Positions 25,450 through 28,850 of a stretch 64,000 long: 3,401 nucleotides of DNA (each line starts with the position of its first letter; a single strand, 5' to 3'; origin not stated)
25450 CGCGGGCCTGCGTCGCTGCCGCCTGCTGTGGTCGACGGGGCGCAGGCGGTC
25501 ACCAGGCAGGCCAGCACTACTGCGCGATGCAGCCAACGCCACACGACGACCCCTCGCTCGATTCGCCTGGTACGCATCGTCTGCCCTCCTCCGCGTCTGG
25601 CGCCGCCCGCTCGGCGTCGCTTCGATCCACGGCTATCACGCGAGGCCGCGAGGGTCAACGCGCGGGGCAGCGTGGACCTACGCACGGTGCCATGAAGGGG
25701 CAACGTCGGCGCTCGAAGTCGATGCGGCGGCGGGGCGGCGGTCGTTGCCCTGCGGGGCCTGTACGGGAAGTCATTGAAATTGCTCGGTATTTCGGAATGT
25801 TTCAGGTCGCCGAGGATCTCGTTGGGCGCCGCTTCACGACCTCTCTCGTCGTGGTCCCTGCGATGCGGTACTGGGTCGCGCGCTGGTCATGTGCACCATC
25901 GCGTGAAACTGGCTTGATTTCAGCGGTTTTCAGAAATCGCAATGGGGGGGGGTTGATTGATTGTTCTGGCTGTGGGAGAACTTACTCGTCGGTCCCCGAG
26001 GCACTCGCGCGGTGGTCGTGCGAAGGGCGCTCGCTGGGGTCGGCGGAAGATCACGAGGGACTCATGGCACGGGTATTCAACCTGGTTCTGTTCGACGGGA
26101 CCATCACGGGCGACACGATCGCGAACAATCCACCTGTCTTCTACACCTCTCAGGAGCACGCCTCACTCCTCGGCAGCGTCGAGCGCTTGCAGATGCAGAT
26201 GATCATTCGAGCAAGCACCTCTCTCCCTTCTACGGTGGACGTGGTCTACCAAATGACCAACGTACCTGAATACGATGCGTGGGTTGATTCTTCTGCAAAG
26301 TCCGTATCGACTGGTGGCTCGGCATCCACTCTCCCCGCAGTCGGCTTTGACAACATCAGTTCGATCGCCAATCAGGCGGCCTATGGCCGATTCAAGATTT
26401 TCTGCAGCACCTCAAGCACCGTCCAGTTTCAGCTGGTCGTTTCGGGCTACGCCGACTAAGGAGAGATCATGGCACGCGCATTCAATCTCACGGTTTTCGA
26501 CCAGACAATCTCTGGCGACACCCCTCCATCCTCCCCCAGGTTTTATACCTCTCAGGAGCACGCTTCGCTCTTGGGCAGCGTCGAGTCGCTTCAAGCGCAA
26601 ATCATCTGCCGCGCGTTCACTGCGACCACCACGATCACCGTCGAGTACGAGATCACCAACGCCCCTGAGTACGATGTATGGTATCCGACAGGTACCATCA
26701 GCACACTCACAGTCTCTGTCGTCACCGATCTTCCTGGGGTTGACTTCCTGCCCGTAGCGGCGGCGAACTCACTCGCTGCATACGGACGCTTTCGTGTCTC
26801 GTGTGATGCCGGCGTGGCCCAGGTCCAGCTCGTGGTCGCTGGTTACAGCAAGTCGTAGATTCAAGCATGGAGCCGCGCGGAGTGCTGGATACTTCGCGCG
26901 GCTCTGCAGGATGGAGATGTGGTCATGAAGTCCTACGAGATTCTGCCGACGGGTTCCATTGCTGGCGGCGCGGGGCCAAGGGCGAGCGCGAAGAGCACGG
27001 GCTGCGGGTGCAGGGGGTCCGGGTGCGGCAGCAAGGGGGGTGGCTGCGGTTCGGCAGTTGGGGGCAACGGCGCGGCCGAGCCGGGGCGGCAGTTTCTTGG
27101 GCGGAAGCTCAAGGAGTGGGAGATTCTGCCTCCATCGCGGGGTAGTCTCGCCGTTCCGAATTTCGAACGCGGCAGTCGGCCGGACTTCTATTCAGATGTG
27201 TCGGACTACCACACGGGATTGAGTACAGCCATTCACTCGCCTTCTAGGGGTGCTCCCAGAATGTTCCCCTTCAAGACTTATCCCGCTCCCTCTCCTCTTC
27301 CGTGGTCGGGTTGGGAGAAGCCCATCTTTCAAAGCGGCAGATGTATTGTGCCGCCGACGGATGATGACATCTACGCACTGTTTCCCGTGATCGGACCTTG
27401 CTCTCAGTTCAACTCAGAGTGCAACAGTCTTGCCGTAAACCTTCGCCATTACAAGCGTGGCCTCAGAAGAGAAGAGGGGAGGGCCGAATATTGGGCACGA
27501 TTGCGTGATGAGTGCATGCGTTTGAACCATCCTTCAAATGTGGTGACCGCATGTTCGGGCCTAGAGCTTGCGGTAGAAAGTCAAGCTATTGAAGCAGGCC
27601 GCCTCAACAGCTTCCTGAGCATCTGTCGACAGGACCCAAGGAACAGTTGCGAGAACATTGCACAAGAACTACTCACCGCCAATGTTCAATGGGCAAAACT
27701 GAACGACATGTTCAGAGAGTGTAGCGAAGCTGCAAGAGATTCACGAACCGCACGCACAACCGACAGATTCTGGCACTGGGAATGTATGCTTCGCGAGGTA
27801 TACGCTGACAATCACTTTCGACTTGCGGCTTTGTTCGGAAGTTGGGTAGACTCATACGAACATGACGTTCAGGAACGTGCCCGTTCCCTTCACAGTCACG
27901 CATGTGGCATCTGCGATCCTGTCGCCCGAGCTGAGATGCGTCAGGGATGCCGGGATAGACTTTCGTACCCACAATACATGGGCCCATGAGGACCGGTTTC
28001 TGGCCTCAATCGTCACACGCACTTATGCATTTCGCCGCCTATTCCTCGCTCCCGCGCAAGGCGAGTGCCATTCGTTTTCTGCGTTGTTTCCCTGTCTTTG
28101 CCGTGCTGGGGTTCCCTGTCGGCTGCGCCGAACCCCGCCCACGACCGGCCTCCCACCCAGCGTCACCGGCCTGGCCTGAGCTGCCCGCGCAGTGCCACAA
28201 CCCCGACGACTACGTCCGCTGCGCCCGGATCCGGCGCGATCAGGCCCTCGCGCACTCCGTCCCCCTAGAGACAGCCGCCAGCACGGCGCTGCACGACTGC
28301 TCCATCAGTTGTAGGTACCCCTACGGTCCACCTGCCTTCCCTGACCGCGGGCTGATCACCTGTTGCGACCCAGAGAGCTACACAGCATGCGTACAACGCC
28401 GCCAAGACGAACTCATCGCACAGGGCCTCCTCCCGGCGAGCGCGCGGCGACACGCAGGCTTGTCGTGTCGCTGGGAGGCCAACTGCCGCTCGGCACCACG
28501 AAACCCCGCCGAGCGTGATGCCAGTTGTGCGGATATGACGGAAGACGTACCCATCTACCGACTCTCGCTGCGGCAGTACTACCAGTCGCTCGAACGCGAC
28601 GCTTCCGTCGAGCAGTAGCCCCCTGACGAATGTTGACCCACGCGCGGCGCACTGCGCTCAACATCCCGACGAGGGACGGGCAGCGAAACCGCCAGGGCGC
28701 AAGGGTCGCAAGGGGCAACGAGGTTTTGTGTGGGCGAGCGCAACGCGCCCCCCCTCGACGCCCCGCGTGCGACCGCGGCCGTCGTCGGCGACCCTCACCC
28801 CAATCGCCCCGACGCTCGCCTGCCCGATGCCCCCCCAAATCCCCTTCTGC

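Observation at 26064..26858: Tandem ~130-aa paralogs with a conserved N-terminal half and a diverging C-terminal half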

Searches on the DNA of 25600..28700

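Call 61: search_rna_families(source=window, start=25600, end=28700, threshold=evalue, max_evalue=1)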
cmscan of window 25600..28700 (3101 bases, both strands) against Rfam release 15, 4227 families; matches with E-value up to 1: 0.
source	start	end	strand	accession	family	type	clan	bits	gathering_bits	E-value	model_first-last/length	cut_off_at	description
